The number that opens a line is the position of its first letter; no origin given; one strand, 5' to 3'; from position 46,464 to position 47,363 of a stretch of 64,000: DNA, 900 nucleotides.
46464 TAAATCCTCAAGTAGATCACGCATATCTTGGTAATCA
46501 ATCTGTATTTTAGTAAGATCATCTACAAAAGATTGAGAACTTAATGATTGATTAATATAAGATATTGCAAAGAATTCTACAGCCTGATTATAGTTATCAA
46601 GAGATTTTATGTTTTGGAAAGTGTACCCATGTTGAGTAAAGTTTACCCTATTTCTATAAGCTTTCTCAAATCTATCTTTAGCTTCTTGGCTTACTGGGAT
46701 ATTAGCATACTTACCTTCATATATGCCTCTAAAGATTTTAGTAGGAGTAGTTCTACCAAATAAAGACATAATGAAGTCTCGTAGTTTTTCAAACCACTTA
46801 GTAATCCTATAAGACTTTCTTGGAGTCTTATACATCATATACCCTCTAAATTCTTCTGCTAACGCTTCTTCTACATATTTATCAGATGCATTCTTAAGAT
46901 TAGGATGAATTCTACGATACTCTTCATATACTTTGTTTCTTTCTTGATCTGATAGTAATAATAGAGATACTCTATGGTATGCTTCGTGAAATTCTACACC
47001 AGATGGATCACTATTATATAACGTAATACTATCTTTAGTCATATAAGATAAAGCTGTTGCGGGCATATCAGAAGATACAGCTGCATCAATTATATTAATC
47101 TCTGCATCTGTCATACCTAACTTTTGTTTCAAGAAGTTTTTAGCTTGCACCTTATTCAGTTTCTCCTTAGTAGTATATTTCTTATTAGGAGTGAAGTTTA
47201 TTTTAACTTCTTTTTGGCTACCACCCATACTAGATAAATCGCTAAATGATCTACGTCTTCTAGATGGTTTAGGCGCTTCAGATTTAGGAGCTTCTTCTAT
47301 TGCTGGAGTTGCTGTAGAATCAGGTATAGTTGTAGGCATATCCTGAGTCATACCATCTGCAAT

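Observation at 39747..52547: A single 4266-aa ORF combines a zincin motif and the virion RNAP DxDxD module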

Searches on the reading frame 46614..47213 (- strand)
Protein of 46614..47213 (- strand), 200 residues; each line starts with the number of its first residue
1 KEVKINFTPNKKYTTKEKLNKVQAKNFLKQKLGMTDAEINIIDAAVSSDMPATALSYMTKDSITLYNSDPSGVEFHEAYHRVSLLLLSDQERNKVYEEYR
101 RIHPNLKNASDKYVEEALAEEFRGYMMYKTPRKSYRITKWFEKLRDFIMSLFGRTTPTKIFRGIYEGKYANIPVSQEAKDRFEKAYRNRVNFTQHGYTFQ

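Call 39: search_protein_families(library=pfam, alignment_id=A1, max_evalue=10)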
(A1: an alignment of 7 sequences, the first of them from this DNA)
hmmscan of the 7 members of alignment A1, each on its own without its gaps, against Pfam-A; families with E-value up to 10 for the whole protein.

A. member 1, seq(200 aa): 4 families
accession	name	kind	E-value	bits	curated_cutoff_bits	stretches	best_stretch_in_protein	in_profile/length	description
PF23075.1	zf-C2H2_ZNF462_11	-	0.01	16.1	27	1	87-118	12-42/45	Zinc finger protein 462, C2H2 zinc finger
PF24391.1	HD-CE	-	0.065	13.3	27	1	66-118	72-121/263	HD-CE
PF11015.13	DUF2853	-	0.069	14.2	25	1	16-66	43-90/101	Protein of unknown function (DUF2853)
PF16947.10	Ferredoxin_N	-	0.14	12.7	25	1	58-80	28-50/65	N-terminal region of 4Fe-4S ferredoxin iron-sulfur binding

B. families by the number of members that match (of 7 scanned): 12 families
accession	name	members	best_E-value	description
PF07737.17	ATLF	1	0.00096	Anthrax toxin lethal factor, N- and C-terminal domain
PF23075.1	zf-C2H2_ZNF462_11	1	0.01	Zinc finger protein 462, C2H2 zinc finger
PF13936.12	HTH_38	1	0.051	Helix-turn-helix domain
PF08713.17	DNA_alkylation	1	0.051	DNA alkylation repair enzyme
PF24391.1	HD-CE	1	0.065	HD-CE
PF16217.10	M64_N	1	0.067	Peptidase M64 N-terminus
PF11015.13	DUF2853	1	0.069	Protein of unknown function (DUF2853)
PF15640.11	Tox-MPTase4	1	0.08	Metallopeptidase toxin 4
PF15036.11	IL34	1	0.082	Interleukin 34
PF16947.10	Ferredoxin_N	1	0.14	N-terminal region of 4Fe-4S ferredoxin iron-sulfur binding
PF23309.1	DUF7083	1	0.2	Domain of unknown function (DUF7083)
PF22147.1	AcrIC5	1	0.74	Anti-CRISPR protein AcrIC5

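Call 40: search_solved_structures(query=A1, max_evalue=10, show_alignments=3)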
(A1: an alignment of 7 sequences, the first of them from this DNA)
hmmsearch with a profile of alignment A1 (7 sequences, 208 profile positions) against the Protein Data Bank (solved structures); distinct sequences matched with E-value up to 10: 9.
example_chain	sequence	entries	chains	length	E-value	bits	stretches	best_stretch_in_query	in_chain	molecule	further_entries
2kis_A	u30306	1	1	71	0.14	15.1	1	94-114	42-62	Transcription elongation regulator 1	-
5cwo_A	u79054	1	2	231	0.31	14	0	17-65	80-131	Designed helical repeat protein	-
2dod_A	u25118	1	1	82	0.39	13.7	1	94-112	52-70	Transcription elongation regulator 1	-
2n6j_A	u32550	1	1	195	0.46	13.5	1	82-145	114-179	Zinc metalloprotease Zmp1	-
5n12_A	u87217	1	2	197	0.46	13.5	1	82-145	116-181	Pro-Pro endopeptidase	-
6r5a_A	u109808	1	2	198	0.47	13.5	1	82-145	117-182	Pro-Pro endopeptidase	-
5a0p_A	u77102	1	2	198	0.47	13.5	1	82-145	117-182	ZINC METALLOPROTEASE ZMP1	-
6r52_A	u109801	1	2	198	0.47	13.5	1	82-145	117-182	Pro-Pro endopeptidase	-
6r53_A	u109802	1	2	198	0.47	13.5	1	82-145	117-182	Pro-Pro endopeptidase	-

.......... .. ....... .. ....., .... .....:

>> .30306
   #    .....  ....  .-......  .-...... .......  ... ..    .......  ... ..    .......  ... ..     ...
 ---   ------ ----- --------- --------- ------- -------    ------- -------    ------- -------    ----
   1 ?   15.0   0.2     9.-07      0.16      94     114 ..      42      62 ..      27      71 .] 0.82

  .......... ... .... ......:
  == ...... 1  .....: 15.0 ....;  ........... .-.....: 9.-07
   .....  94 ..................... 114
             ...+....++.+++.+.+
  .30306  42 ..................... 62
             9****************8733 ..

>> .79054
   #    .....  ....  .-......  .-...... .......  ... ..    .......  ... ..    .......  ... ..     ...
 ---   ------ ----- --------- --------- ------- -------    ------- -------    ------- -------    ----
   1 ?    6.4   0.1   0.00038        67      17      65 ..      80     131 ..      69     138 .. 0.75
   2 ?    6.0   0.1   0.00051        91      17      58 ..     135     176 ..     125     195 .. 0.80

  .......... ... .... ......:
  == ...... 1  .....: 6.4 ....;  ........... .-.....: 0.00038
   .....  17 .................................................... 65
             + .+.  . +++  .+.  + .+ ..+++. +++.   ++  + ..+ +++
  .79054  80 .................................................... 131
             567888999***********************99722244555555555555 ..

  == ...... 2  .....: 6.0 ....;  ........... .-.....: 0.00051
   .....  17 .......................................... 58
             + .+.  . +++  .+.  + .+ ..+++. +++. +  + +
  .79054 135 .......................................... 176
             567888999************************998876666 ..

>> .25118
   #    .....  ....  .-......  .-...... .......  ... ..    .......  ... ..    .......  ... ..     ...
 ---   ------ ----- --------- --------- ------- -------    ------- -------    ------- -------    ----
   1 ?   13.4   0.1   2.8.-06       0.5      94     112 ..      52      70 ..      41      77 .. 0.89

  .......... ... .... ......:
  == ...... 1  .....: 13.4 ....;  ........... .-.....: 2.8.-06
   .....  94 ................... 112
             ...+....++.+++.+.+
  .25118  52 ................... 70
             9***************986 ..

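Call 68: search_solved_structures(query=A6, max_evalue=10, show_alignments=4)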
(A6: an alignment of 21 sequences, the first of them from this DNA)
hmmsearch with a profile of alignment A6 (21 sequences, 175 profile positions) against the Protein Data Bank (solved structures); distinct sequences matched with E-value up to 10: 20.
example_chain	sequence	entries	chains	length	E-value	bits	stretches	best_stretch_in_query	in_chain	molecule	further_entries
2n6j_A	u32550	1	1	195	0.0038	20.3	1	59-136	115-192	Zinc metalloprotease Zmp1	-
5n12_A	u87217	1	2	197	0.0039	20.3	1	59-136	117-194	Pro-Pro endopeptidase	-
6r5a_A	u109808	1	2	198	0.0039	20.3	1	59-136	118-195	Pro-Pro endopeptidase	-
5a0p_A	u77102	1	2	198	0.0039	20.3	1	59-136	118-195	ZINC METALLOPROTEASE ZMP1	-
6r52_A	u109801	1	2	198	0.0039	20.3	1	59-136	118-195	Pro-Pro endopeptidase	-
6r53_A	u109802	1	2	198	0.0039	20.3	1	59-136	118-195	Pro-Pro endopeptidase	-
9r1o_A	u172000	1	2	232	0.012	18.7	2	101-161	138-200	sc-apCC-6-DPH-NR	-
6r55_A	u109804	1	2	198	0.06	16.4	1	59-136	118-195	Pro-Pro endopeptidase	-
6r56_A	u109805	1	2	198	0.06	16.4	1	59-136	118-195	Pro-Pro endopeptidase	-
6r54_A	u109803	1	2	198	0.083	16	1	59-136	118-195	Pro-Pro endopeptidase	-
4pcw_A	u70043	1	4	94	0.094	15.8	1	79-117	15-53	Filaggrin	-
7zbh_A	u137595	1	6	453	0.1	15.7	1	37-75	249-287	ATP-dependent zinc metalloprotease FtsH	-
5a0r_A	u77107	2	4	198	0.13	15.4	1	61-136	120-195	ZINC METALLOPROTEASE ZMP1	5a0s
6r59_A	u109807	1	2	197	0.19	14.8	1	61-136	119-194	Pro-Pro endopeptidase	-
6r5c_A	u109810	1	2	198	0.19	14.8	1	61-136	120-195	Pro-Pro endopeptidase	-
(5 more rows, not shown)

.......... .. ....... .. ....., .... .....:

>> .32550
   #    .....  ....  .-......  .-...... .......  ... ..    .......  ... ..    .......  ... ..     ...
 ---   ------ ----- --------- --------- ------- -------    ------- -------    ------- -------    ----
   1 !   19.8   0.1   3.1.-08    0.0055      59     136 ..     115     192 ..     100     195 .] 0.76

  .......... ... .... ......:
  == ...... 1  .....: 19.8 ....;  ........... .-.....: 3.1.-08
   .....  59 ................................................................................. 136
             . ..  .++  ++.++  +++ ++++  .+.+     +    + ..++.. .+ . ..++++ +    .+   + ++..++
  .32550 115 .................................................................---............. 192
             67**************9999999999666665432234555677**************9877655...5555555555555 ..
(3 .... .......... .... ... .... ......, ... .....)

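Call 69: search_protein_families(library=pfam, alignment_id=A6, max_evalue=1)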
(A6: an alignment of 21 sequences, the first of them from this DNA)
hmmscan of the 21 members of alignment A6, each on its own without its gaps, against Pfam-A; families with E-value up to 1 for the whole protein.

A. member 1, seq(175 aa): 5 families
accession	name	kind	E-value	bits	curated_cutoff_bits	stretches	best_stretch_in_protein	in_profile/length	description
PF23075.1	zf-C2H2_ZNF462_11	-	0.0088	16.3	27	1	72-103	12-42/45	Zinc finger protein 462, C2H2 zinc finger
PF24391.1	HD-CE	-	0.049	13.7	27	1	51-103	72-121/263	HD-CE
PF20232.3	T6SS_FHA_C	-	0.095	12.9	23.7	1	50-108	116-174/180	C-terminal domain of Type VI secretion system FHA protein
PF11015.13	DUF2853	-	0.11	13.6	25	1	2-51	44-90/101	Protein of unknown function (DUF2853)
PF16947.10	Ferredoxin_N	-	0.11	13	25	1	43-65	28-50/65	N-terminal region of 4Fe-4S ferredoxin iron-sulfur binding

B. families by the number of members that match (of 21 scanned): 35 families (the first 25 are shown)
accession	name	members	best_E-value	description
PF23075.1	zf-C2H2_ZNF462_11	2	0.0088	Zinc finger protein 462, C2H2 zinc finger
PF06337.17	DUSP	1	0.00014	DUSP domain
PF08463.15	EcoEI_R_C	1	0.0012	EcoEI R protein C-terminal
PF18680.6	SPECT1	1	0.005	Plasmodium host cell traversal SPECT1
PF23757.1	TPR_HPS5_insect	1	0.0075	Insect HPS5 TPR domain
PF02961.22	SAM_BAF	1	0.012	Barrier to autointegration factor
PF18739.6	HEPN_Apea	1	0.013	Apea-like HEPN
PF18938.6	aRib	1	0.02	Atypical Rib domain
PF25729.1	crAss_MUZ_C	1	0.027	Crassvirus muzzle protein C-terminal domain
PF09597.18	SAM_Ribosomal_mS41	1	0.032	Small ribosomal subunit protein mS41 SAM domain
PF15289.11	RFXA_RFXANK_bdg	1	0.037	Regulatory factor X-associated C-terminal binding domain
PF25476.1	Ribosomal_L19e_C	1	0.04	Ribosomal protein L19e, C-terminal domain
PF24892.1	UTP6_C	1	0.043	U3 small nucleolar RNA-associated protein 6 C-terminal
PF24391.1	HD-CE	1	0.049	HD-CE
PF09968.15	DUF2202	1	0.053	Uncharacterized protein domain (DUF2202)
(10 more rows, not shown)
